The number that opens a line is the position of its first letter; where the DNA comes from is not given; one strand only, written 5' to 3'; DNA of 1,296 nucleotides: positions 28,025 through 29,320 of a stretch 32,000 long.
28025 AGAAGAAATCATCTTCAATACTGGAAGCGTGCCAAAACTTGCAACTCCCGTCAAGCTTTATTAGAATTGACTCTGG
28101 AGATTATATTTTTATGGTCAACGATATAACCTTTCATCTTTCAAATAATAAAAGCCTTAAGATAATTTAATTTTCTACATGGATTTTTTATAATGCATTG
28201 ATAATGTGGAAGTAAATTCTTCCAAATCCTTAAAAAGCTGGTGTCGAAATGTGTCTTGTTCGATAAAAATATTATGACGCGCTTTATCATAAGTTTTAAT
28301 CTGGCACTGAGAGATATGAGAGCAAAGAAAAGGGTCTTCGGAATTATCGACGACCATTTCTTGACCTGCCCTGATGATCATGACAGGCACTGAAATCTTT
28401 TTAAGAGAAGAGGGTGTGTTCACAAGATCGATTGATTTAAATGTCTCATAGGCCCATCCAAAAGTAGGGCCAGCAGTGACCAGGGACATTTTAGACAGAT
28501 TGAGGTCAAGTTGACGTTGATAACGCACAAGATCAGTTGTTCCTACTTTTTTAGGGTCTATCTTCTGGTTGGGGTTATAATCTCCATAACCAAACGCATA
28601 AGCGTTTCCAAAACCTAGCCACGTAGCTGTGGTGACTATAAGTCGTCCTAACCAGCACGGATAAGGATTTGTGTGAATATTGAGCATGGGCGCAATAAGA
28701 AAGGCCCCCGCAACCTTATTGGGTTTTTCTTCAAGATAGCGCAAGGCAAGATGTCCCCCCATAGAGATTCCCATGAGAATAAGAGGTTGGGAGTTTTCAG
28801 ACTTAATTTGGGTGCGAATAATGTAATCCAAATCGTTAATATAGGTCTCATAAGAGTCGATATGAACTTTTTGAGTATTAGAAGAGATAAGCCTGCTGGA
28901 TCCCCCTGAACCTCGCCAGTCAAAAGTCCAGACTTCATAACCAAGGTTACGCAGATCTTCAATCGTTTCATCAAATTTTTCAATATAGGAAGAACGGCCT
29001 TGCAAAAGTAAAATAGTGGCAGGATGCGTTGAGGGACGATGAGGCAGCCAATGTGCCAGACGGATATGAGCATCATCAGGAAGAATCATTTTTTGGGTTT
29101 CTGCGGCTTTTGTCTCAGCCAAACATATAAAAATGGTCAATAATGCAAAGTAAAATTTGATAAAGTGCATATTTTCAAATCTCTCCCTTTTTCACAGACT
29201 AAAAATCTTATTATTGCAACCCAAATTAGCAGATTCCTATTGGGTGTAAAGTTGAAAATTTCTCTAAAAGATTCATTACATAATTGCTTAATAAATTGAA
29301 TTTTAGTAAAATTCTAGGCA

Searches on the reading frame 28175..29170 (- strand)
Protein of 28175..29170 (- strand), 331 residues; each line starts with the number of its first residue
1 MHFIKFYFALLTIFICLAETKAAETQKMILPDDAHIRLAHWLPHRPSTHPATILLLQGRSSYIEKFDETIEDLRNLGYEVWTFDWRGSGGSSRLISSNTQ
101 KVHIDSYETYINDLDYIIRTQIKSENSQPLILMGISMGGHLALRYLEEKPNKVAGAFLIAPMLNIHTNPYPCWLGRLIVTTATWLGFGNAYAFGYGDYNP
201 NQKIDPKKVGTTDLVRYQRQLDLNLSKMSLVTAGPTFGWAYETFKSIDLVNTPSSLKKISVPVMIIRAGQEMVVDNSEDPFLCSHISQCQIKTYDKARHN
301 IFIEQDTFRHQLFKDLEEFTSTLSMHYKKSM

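Call 14: search_protein_families(library=pfam, proteins=[window:28175-29170:-], max_evalue=0.00001)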
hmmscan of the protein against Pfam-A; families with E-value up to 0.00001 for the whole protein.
window:28175-29170:- (331 aa): 3 families
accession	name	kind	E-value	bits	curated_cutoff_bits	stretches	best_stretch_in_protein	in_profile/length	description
PF12146.15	Hydrolase_4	-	4.4e-41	141.2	27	1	50-306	4-239/239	Serine aminopeptidase, S33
PF00561.26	Abhydrolase_1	-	7.4e-23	81.9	25.8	1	52-304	2-243/245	alpha/beta hydrolase fold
PF12697.13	Abhydrolase_6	-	3.9e-10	41.2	26.3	1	69-272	19-177/217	Alpha/beta hydrolase family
